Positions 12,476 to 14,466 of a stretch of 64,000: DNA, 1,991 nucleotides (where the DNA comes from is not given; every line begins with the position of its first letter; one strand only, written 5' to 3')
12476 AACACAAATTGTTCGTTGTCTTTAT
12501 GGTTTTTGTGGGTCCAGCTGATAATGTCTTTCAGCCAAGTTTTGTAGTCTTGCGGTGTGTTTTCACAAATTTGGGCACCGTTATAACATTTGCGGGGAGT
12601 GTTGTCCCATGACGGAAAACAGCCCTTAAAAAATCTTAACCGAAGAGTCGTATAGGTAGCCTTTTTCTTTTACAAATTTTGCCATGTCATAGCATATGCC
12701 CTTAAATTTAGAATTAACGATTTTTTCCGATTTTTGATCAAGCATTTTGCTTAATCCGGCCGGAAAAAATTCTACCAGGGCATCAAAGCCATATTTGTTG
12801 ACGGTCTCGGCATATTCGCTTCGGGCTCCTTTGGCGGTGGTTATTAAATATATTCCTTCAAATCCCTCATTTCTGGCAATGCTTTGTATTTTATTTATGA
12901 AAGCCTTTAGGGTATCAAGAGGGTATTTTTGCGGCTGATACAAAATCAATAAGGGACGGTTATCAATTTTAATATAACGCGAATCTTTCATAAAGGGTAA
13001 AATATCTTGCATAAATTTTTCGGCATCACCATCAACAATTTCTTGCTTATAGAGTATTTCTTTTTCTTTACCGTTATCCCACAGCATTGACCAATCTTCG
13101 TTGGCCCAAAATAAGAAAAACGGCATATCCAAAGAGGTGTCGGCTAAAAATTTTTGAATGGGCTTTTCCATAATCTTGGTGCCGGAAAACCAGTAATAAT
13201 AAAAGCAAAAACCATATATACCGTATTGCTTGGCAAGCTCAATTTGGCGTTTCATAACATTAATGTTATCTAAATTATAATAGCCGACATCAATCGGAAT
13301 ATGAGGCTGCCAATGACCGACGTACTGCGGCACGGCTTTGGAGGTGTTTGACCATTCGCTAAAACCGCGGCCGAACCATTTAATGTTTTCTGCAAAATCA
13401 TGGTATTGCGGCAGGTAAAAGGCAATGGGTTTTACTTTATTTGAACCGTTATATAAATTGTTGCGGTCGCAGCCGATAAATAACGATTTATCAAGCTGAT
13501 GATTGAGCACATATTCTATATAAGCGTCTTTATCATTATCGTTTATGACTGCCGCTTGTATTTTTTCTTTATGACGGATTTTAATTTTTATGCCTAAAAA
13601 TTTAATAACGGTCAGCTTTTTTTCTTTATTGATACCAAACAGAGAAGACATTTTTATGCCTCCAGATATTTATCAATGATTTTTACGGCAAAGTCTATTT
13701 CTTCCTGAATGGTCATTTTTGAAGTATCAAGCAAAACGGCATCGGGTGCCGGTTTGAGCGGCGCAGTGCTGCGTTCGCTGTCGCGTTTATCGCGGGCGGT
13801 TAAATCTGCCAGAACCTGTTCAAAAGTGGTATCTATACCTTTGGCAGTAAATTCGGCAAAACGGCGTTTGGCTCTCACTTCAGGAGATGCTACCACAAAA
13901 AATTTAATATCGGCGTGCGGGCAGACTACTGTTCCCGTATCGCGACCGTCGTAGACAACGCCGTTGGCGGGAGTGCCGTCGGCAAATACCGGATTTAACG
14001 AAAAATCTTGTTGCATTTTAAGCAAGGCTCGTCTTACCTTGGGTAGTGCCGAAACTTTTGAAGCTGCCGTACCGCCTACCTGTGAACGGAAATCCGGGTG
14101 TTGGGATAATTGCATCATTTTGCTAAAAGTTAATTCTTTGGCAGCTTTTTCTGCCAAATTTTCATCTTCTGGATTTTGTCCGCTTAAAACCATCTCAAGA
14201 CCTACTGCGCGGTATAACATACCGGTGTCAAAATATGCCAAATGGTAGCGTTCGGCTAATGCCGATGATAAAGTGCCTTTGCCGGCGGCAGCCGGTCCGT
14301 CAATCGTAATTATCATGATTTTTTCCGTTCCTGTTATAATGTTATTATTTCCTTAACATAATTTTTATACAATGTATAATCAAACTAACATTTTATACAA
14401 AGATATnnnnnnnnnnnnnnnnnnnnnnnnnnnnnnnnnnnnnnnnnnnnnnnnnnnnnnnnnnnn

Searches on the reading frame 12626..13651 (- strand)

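Call 44: search_protein_families(library=pfam, proteins=[window:12626-13651:-], max_evalue=0.001)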
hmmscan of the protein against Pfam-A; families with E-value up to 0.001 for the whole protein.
window:12626-13651:- (341 aa): 1 family
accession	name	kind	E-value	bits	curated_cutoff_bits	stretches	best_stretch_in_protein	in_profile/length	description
PF14307.12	Glyco_tran_WbsX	-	2.7e-83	280.8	25.1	1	76-314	2-235/350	Glycosyltransferase WbsX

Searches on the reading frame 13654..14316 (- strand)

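Call 44: search_protein_families(library=pfam, proteins=[window:13654-14316:-], max_evalue=0.001)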
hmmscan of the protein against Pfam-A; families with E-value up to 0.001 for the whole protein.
window:13654-14316:- (220 aa): 3 families
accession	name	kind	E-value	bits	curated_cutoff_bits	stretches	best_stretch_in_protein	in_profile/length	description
PF02224.24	Cytidylate_kin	-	1.4e-54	185.4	26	1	3-214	1-209/211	Cytidylate kinase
PF13189.12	Cytidylate_kin2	-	3.9e-08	34.1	28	1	2-155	1-130/176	Cytidylate kinase-like family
PF13207.12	AAA_17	-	0.00062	20.5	27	0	7-62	2-65/136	AAA domain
